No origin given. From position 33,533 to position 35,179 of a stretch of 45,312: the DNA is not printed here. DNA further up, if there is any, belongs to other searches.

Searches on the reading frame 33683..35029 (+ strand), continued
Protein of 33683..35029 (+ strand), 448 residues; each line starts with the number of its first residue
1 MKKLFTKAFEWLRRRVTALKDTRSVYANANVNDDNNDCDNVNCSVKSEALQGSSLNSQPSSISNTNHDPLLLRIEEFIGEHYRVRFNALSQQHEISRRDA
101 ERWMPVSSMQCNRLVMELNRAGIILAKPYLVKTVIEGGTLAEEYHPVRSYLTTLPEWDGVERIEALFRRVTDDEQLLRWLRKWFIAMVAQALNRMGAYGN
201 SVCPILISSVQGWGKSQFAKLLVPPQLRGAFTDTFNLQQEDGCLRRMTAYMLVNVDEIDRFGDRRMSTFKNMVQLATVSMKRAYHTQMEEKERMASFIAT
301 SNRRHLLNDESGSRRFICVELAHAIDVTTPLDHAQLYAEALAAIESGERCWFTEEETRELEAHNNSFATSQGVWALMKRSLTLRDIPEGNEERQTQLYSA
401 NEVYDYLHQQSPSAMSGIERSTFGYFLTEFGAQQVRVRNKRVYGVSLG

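Call 50: search_dna_similar(query=window:33683-35029:+, collection=phages, mode=protein, max_rows=12)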
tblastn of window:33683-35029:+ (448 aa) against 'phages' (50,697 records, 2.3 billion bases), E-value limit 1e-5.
Records with a match: 376; places in all: 376; records where one place covers at least 80% of the query: 20.
Best place of each record, by identity: <60% 376.
By first word of the organism name: Staphylococcus 84; Bacteroides 82; Streptococcus 47; Bacteriophage 27; Phocaeicola 24; Corynebacterium 15; Cellulophaga 13; Burkholderia 9; Parabacteroides 7; Flavobacterium 7; and 30 more.
By host as written in the record: - 39; Staphylococcus aureus 34; Corynebacterium xerosis 13; Bacteroides thetaiotaomicron VPI-5482 10; Bacteroides thetaiotaomicron DA638 7; Candidatus Hamiltonella defensa 5; Bacteroides caccae DA679 5; Phocaeicola dorei DA26 5; and 189 more.
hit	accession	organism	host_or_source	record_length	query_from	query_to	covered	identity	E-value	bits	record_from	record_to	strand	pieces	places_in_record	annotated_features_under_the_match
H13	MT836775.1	Bacteriophage sp.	human fecal samples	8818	72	445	83%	32.9%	2e-48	184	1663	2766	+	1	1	record has no annotation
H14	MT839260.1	Bacteriophage sp.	human fecal samples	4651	70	445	84%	31.4%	4e-50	188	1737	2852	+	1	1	record has no annotation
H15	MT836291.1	Bacteriophage sp.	human fecal samples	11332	71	415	77%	33.1%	9e-46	176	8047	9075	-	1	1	record has no annotation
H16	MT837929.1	Bacteriophage sp.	human fecal samples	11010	72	436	81%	29.9%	2e-44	172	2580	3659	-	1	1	record has no annotation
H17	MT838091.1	Bacteriophage sp.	human fecal samples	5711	70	445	84%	28.8%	2e-46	177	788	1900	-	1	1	record has no annotation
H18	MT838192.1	Bacteriophage sp.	human fecal samples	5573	70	367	67%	35.6%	2e-50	189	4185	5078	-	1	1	record has no annotation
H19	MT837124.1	Bacteriophage sp.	human fecal samples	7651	70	378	69%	33.7%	5e-49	185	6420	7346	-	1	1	record has no annotation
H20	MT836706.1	Bacteriophage sp.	human fecal samples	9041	71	367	66%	33.9%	2e-43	169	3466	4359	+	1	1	record has no annotation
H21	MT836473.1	Bacteriophage sp.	human fecal samples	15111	72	424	79%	28.1%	6e-42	164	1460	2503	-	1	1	record has no annotation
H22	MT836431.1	Bacteriophage sp.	human fecal samples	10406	73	367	66%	33.0%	4e-47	180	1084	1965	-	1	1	record has no annotation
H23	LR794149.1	Bacteriophage APSE-7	aphid host's whole body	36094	76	435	80%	23.9%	1e-10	70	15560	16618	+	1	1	Virulence-associated protein E family protein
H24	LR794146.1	Bacteriophage APSE-7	aphid host's whole body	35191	76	435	80%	23.9%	1e-10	70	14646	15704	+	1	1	Virulence-associated protein E family protein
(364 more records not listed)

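Call 51: get_annotated_region(hit=H3, flank=4000)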
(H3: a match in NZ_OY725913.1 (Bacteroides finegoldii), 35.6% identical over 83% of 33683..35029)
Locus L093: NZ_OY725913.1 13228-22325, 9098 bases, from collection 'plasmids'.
description: Bacteroides finegoldii strain Bacteroides finegoldii TSDC17.2-1.1 plasmid 11, complete sequence
organism: Bacteroides finegoldii (NCBI taxid 338188)
taxonomy: Bacteria; Bacteroidota; Bacteroidia; Bacteroidales; Bacteroidaceae; Bacteroides; Bacteroides finegoldii
host: -; source: -; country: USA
typing (MOB-suite, as given by PLSDB): non-mobilizable
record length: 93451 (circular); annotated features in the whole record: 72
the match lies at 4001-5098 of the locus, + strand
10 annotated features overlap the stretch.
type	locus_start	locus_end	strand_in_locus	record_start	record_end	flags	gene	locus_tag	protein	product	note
CDS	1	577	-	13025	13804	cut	-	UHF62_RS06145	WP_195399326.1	amidohydrolase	GO:0006807 - nitrogen compound metabolic process [Evidence IEA]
CDS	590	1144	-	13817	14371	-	-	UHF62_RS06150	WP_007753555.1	1-acyl-sn-glycerol-3-phosphate acyltransferase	-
CDS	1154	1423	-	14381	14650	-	-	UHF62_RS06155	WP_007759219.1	hypothetical protein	-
CDS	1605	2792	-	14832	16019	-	-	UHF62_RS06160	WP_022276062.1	ATP-binding protein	-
CDS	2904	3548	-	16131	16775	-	-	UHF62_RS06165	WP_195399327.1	HU family DNA-binding protein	-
CDS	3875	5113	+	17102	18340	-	-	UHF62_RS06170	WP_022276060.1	DUF3874 domain-containing protein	-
CDS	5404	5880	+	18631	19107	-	-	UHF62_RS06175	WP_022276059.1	DUF456 domain-containing protein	-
CDS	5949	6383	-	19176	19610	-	rpiB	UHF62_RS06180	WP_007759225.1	ribose 5-phosphate isomerase B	GO:0009052 - pentose-phosphate shunt, non-oxidative branch [Evidence IEA]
CDS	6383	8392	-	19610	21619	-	-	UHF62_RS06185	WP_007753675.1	transketolase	-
CDS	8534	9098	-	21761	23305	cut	-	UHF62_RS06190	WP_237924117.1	alpha-L-arabinofuranosidase C-terminal domain-containing protein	GO:0046373 - L-arabinose metabolic process [Evidence IEA]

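Call 52: get_annotated_region(hit=H4, flank=4000)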
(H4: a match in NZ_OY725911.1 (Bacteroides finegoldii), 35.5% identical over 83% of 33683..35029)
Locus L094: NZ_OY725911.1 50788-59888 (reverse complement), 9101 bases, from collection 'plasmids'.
description: Bacteroides finegoldii strain Bacteroides finegoldii TSDC17.2-1.1 plasmid 9, complete sequence
organism: Bacteroides finegoldii (NCBI taxid 338188)
taxonomy: Bacteria; Bacteroidota; Bacteroidia; Bacteroidales; Bacteroidaceae; Bacteroides; Bacteroides finegoldii
host: -; source: -; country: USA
typing (MOB-suite, as given by PLSDB): non-mobilizable
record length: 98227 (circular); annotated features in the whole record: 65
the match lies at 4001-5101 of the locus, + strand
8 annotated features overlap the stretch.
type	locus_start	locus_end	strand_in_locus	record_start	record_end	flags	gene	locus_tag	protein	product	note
CDS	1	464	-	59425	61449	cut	-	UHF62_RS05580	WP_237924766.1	discoidin domain-containing protein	-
CDS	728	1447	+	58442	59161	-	-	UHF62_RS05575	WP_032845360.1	hypothetical protein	-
CDS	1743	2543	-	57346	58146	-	-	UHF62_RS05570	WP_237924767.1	hypothetical protein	-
CDS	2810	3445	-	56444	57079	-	-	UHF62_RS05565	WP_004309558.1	HU family DNA-binding protein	-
CDS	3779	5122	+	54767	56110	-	-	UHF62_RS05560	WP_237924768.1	VapE domain-containing protein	-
CDS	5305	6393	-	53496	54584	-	-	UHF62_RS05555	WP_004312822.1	acyltransferase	-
CDS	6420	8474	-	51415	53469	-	-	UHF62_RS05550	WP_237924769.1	beta-L-arabinofuranosidase domain-containing protein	-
CDS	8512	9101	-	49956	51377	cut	-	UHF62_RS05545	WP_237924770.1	retropepsin-like aspartic protease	GO:0006508 - proteolysis [Evidence IEA]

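Call 55: find_related_loci(query=A1, collection=viral_contigs, flank=2500)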
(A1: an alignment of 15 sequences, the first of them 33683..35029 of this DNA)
Query A1 (448 aa) in viral_contigs; peptide patterns used: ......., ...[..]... (x = any residue, [..] = any of these).
69 stretches matched a pattern, but none encodes a relative of the query by tblastn (E <= 1e-3).

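Call 56: get_annotated_region(hit=H1, flank=2000)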
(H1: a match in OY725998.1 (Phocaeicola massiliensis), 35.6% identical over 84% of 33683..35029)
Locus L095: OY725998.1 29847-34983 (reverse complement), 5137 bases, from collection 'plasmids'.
description: Phocaeicola massiliensis strain Bacteroides massiliensis TSDC17.2-1.1 genome assembly, plasmid: 24
organism: Phocaeicola massiliensis (NCBI taxid 204516)
taxonomy: Bacteria; Bacteroidota; Bacteroidia; Bacteroidales; Bacteroidaceae; Phocaeicola; Phocaeicola massiliensis
host: -; source: -; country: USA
typing (MOB-suite, as given by PLSDB): non-mobilizable
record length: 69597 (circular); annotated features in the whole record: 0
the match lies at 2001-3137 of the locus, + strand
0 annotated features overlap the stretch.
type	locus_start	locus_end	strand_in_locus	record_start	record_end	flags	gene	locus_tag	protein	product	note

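Call 57: get_annotated_region(hit=H5, flank=2000)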
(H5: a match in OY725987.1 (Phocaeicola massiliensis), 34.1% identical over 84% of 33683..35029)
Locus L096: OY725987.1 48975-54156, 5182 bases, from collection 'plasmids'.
description: Phocaeicola massiliensis strain Bacteroides massiliensis TSDC17.2-1.1 genome assembly, plasmid: 13
organism: Phocaeicola massiliensis (NCBI taxid 204516)
taxonomy: Bacteria; Bacteroidota; Bacteroidia; Bacteroidales; Bacteroidaceae; Phocaeicola; Phocaeicola massiliensis
host: -; source: -; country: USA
typing (MOB-suite, as given by PLSDB): non-mobilizable
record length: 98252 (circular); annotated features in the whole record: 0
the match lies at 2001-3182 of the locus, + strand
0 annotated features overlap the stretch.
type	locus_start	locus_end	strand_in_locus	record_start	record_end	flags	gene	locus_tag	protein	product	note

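Call 58: get_annotated_region(hit=H6, flank=2000)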
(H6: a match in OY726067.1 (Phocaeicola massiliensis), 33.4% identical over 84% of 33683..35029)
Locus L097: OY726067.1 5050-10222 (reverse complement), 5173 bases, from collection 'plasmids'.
description: Phocaeicola massiliensis strain Bacteroides massiliensis TSDC17.2-1.1 genome assembly, plasmid: 93
organism: Phocaeicola massiliensis (NCBI taxid 204516)
taxonomy: Bacteria; Bacteroidota; Bacteroidia; Bacteroidales; Bacteroidaceae; Phocaeicola; Phocaeicola massiliensis
host: -; source: -; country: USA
typing (MOB-suite, as given by PLSDB): non-mobilizable
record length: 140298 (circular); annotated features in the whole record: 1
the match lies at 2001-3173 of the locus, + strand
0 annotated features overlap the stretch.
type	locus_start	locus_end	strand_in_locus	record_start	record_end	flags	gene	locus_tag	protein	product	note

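Call 59: get_annotated_region(hit=H8, flank=2000)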
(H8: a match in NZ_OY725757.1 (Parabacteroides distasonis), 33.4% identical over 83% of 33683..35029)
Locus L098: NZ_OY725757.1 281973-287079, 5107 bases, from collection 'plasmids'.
description: Parabacteroides distasonis strain Parabacteroides distasonis TSDC17.2-1.1 plasmid 12, complete sequence
organism: Parabacteroides distasonis (NCBI taxid 823)
taxonomy: Bacteria; Bacteroidota; Bacteroidia; Bacteroidales; Tannerellaceae; Parabacteroides; Parabacteroides distasonis
host: -; source: -; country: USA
typing (MOB-suite, as given by PLSDB): non-mobilizable
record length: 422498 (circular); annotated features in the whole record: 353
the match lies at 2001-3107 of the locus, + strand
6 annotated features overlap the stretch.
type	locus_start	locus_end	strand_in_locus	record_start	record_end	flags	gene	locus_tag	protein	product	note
CDS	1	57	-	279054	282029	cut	-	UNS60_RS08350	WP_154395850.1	type I restriction endonuclease subunit R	-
CDS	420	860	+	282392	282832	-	-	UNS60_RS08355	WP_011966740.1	DUF6078 family protein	-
CDS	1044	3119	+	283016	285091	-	-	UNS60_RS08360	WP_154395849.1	BT4734/BF3469 family protein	-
CDS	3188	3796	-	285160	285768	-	-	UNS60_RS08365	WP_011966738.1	type 1 glutamine amidotransferase family protein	-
CDS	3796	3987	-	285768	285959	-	-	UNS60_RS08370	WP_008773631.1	hypothetical protein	-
CDS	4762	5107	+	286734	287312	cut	-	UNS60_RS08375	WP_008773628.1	metallophosphoesterase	-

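Call 60: get_annotated_region(hit=H10, flank=2000)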
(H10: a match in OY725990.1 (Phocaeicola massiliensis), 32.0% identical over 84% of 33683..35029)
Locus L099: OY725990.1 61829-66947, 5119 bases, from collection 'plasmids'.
description: Phocaeicola massiliensis strain Bacteroides massiliensis TSDC17.2-1.1 genome assembly, plasmid: 16
organism: Phocaeicola massiliensis (NCBI taxid 204516)
taxonomy: Bacteria; Bacteroidota; Bacteroidia; Bacteroidales; Bacteroidaceae; Phocaeicola; Phocaeicola massiliensis
host: -; source: -; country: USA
typing (MOB-suite, as given by PLSDB): non-mobilizable
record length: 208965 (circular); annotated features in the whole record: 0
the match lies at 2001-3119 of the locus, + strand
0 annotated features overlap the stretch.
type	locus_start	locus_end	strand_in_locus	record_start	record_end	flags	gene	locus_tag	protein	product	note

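Call 61: get_annotated_region(hit=H11, flank=2000)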
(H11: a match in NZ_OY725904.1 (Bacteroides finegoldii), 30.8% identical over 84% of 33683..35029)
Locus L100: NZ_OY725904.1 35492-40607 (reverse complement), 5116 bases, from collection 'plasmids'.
description: Bacteroides finegoldii strain Bacteroides finegoldii TSDC17.2-1.1 plasmid 2, complete sequence
organism: Bacteroides finegoldii (NCBI taxid 338188)
taxonomy: Bacteria; Bacteroidota; Bacteroidia; Bacteroidales; Bacteroidaceae; Bacteroides; Bacteroides finegoldii
host: -; source: -; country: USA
typing (MOB-suite, as given by PLSDB): non-mobilizable
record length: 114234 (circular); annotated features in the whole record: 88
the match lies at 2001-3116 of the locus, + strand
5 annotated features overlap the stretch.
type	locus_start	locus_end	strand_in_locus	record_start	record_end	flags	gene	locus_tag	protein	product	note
CDS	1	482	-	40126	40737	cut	-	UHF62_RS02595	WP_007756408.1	HU family DNA-binding protein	-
CDS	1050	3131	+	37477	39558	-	-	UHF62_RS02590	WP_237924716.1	BT4734/BF3469 family protein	-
CDS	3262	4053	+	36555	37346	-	-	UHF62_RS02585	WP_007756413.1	polysaccharide deacetylase family protein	-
CDS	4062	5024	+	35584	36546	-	-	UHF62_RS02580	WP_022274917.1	glycosyltransferase family 2 protein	-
CDS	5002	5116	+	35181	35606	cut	-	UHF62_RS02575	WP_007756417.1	GtrA family protein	-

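Call 87: find_homologous_proteins(query=L005:3437-4060:-, max_evalue=1e-20)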
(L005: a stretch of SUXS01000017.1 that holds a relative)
Query L005:3437-4060:- (207 aa): 103 proteins with E <= 1e-20 among 316 candidates.
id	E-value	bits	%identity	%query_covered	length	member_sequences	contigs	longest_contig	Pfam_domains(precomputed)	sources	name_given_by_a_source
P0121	1.5e-128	444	99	100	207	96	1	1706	PF18291.7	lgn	-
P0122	7.8e-119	412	94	99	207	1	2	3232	PF18291.7,PF00216.27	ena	-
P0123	1.3e-118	412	94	99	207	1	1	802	PF18291.7,PF00216.27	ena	-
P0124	1.8e-118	411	93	99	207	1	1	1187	PF18291.7,PF00216.27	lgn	-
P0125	2.0e-117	408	93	99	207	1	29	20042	PF18291.7,PF00216.27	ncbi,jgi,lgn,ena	jgi:predicted histone-like DNA-binding protein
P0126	6.4e-117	406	93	99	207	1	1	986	PF18291.7,PF00216.27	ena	-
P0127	6.5e-117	406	92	99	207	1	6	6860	PF18291.7,PF00216.27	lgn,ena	-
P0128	6.8e-117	406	92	99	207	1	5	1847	PF18291.7,PF00216.27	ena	-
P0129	7.7e-117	406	92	99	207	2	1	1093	PF18291.7,PF00216.27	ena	-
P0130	4.9e-116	403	92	99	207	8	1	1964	PF18291.7,PF00216.27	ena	-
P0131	6.3e-113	393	87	100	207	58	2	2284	PF18291.7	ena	-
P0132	3.0e-112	391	89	99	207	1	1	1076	PF18291.7,PF00216.27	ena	-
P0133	1.3e-108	379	83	100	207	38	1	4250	PF18291.7,PF00216.27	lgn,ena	-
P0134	2.0e-107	375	85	100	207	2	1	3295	PF18291.7,PF00216.27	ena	-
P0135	3.7e-106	371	84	98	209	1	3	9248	PF18291.7,PF00216.27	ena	-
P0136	1.4e-104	366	83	100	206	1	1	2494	PF18291.7,PF00216.27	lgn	-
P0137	1.7e-104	366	82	100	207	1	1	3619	PF18291.7,PF00216.27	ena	-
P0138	5.5e-102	357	81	98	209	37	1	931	PF18291.7,PF14908.12,PF00216.27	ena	-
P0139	7.6e-101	354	78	100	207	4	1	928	PF18291.7,PF00216.27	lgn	-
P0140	1.1e-100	353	79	100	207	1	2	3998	PF18291.7,PF00216.27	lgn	-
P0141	1.4e-100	353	79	98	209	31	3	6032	PF18291.7,PF00216.27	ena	-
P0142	1.7e-100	353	80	98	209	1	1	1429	PF18291.7,PF00216.27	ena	-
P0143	2.6e-100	352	78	100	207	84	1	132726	PF18291.7,PF00216.27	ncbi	-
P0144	4.8e-100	351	79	98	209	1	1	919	PF18291.7,PF00216.27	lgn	-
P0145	5.1e-100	351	79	98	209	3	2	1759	PF18291.7,PF00216.27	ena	-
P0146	4.9e-99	348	80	98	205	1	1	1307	PF18291.7,PF00216.27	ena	-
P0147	1.6e-97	343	76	100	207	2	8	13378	PF18291.7,PF00216.27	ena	-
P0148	4.8e-97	341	77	98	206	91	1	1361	PF18291.7,PF00216.27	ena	-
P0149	8.0e-97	341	76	98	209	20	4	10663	PF18291.7,PF00216.27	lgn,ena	-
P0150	5.3e-96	338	75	100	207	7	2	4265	PF18291.7,PF00216.27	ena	-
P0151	6.6e-96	338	76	100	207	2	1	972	PF18291.7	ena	-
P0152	8.7e-95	334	74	100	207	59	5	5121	PF18291.7,PF08220.19,PF00216.27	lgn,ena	-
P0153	4.6e-94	332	74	100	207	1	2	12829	PF18291.7,PF08220.19,PF00216.27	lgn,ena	-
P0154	1.8e-93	330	73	98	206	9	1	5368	PF18291.7,PF00216.27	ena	-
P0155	1.2e-92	327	73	98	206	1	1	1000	PF18291.7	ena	-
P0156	1.8e-92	326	73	100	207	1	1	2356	PF18291.7,PF08220.19,PF00216.27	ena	-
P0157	1.5e-91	323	73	100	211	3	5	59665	PF18291.7,PF00216.27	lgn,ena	-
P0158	1.7e-91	323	73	100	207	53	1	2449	PF18291.7,PF00216.27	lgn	-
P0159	6.5e-89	315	72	99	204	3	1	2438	PF18291.7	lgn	-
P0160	3.9e-85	303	70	100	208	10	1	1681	PF18291.7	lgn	-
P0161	9.5e-85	301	78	87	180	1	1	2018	PF18291.7,PF14908.12,PF00216.27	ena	-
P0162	1.7e-82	294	68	99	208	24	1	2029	PF18291.7,PF00216.27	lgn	-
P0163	1.8e-82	294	69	99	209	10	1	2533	PF18291.7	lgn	-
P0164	9.6e-82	291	67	100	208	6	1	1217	PF18291.7,PF00216.27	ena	-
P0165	1.1e-80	288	68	99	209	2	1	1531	PF18291.7,PF00216.27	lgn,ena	-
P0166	2.6e-78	280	65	100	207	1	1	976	PF18291.7,PF00216.27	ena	-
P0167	1.3e-77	278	65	99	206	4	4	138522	PF18291.7,PF00216.27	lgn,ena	-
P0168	3.2e-77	277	94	69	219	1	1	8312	PF18291.7,PF13288.13,PF00216.27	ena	-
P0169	1.7e-76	274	64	98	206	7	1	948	PF18291.7,PF00216.27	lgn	-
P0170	2.3e-76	274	64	99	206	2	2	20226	PF18291.7,PF00216.27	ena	-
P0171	2.2e-75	271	63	98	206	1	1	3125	PF18291.7,PF00216.27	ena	-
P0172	1.4e-72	262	74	83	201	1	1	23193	PF18291.7,PF00216.27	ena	-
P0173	1.4e-71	258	63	99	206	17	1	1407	PF18291.7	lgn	-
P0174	8.2e-70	253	74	78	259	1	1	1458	PF18291.7,PF05698.20,PF00216.27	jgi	jgi:predicted histone-like DNA-binding protein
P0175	6.3e-68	246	60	98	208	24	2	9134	PF18291.7,PF00216.27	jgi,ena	jgi:nucleoid DNA-binding protein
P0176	1.7e-65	239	60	97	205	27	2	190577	PF18291.7,PF00216.27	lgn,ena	-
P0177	2.3e-65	238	61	98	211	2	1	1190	PF18291.7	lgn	-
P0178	1.5e-64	235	58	98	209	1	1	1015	PF18291.7,PF00216.27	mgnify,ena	mgnify:CR=1 FL=1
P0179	1.6e-64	235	59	99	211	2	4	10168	PF18291.7,PF00216.27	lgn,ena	-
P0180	1.3e-63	232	69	77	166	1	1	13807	PF18291.7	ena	-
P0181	1.3e-63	232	59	98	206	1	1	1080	PF18291.7,PF00216.27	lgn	-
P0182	3.2e-63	231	57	98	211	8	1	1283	PF18291.7,PF00216.27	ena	-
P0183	2.0e-62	229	57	98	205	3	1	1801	PF18291.7,PF00216.27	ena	-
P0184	8.2e-62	226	58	93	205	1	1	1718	PF18291.7,PF00216.27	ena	-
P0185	8.6e-62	226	57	99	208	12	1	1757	PF18291.7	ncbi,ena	-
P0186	1.3e-61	226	56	98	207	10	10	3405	PF18291.7,PF00216.27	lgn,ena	-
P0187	7.5e-61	223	56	98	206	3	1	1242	PF18291.7,PF00216.27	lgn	-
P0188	8.1e-61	223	55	98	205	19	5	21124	PF18291.7,PF00216.27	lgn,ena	-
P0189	1.2e-60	223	56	98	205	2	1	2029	PF18291.7,PF00216.27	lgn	-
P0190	1.8e-60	222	57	93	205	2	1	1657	PF18291.7,PF00216.27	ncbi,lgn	-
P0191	2.8e-60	222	56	98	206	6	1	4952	PF18291.7,PF00216.27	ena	-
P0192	3.0e-60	221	58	98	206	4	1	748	PF18291.7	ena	-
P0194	4.3e-59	218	55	98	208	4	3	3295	PF18291.7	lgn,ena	-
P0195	3.7e-58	215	65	83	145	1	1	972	PF18291.7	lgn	-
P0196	5.0e-58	214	55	98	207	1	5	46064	PF18291.7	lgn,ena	-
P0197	1.9e-57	212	80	62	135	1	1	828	PF18291.7,PF00216.27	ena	-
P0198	8.3e-57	210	56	98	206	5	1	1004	PF18291.7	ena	-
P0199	1.8e-55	206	91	53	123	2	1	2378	PF18291.7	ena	-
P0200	7.5e-55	204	50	98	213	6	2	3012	PF18291.7,PF00216.27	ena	-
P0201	1.0e-54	203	51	99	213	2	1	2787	PF18291.7,PF00216.27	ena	-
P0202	1.1e-54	203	51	99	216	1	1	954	PF18291.7,PF00216.27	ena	-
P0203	1.7e-54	203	51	99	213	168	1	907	PF18291.7,PF00216.27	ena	-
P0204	1.9e-54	203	50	99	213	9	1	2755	PF18291.7,PF00216.27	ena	-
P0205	6.7e-53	197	52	94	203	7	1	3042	PF18291.7,PF00216.27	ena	-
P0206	1.9e-52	196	50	98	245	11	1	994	PF18291.7,PF00216.27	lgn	-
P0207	2.0e-52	196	50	96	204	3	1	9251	PF18291.7,PF00216.27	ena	-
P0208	2.4e-52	196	50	98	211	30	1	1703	PF18291.7,PF00216.27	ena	-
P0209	1.9e-51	193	50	99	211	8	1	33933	PF18291.7,PF00216.27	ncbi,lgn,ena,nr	ncbi:MAG: HU family DNA-binding protein [Bacteroidaceae bacterium]|nr:HU family DNA-binding protein 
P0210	5.5e-51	191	50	98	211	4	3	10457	PF18291.7,PF00216.27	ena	-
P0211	8.6e-51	191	48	98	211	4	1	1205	PF18291.7,PF00216.27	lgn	-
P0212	5.2e-50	188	48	99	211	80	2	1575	PF18291.7,PF00216.27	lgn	-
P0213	1.2e-49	187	49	99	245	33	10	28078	PF18291.7,PF00216.27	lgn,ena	-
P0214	1.3e-49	187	49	99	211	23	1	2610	PF18291.7,PF00216.27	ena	-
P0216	4.3e-48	182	51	85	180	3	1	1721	PF18291.7,PF00216.27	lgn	-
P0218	9.6e-44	168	68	58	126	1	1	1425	PF18291.7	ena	-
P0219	2.8e-43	166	63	65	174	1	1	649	PF18291.7,PF00216.27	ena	-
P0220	3.9e-43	166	54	76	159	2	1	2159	PF18291.7,PF00216.27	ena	-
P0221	4.2e-33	133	57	64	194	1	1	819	PF18291.7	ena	-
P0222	4.2e-25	107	83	32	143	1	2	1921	PF18291.7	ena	-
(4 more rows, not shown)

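Call 89: find_encoding_contigs(protein=P0176, flank=2500, max_places=3)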
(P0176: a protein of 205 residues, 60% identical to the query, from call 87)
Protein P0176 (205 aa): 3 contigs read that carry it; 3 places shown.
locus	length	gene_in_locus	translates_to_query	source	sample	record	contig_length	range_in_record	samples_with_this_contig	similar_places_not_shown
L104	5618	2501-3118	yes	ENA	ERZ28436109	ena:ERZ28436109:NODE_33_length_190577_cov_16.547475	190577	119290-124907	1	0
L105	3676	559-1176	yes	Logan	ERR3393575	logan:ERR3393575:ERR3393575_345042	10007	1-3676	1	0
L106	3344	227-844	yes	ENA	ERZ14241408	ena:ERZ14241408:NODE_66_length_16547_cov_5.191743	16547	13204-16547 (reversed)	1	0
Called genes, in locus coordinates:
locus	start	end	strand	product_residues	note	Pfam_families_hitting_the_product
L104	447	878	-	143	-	-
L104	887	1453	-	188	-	PF12158:DUF3592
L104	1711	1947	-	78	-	-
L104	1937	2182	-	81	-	-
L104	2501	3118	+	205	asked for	PF18291:HU-HIG, PF00216:Bac_DNA_binding (weak)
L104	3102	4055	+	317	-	PF08331:QueG_DUF1730, PF25160:LdpA_Fe-S-bd (faint), PF00037:Fer4 (weak), PF13484:Fer4_16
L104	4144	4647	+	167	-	-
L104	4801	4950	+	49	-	-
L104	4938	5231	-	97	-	PF05336:rhaM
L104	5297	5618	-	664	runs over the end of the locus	PF18370:RGI_lyase, PF01839:FG-GAP (faint), PF13517:FG-GAP_3 (faint), PF21348:RGL11_C, PF25292:Beta-prop_CGLA (faint), PF21348:RGL11_C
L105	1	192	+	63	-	?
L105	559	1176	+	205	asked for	PF18291:HU-HIG, PF00216:Bac_DNA_binding (weak)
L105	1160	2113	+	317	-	PF08331:QueG_DUF1730, PF25160:LdpA_Fe-S-bd (faint), PF00037:Fer4 (weak), PF13484:Fer4_16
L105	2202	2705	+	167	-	-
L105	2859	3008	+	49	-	-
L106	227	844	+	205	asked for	PF18291:HU-HIG, PF00216:Bac_DNA_binding (weak)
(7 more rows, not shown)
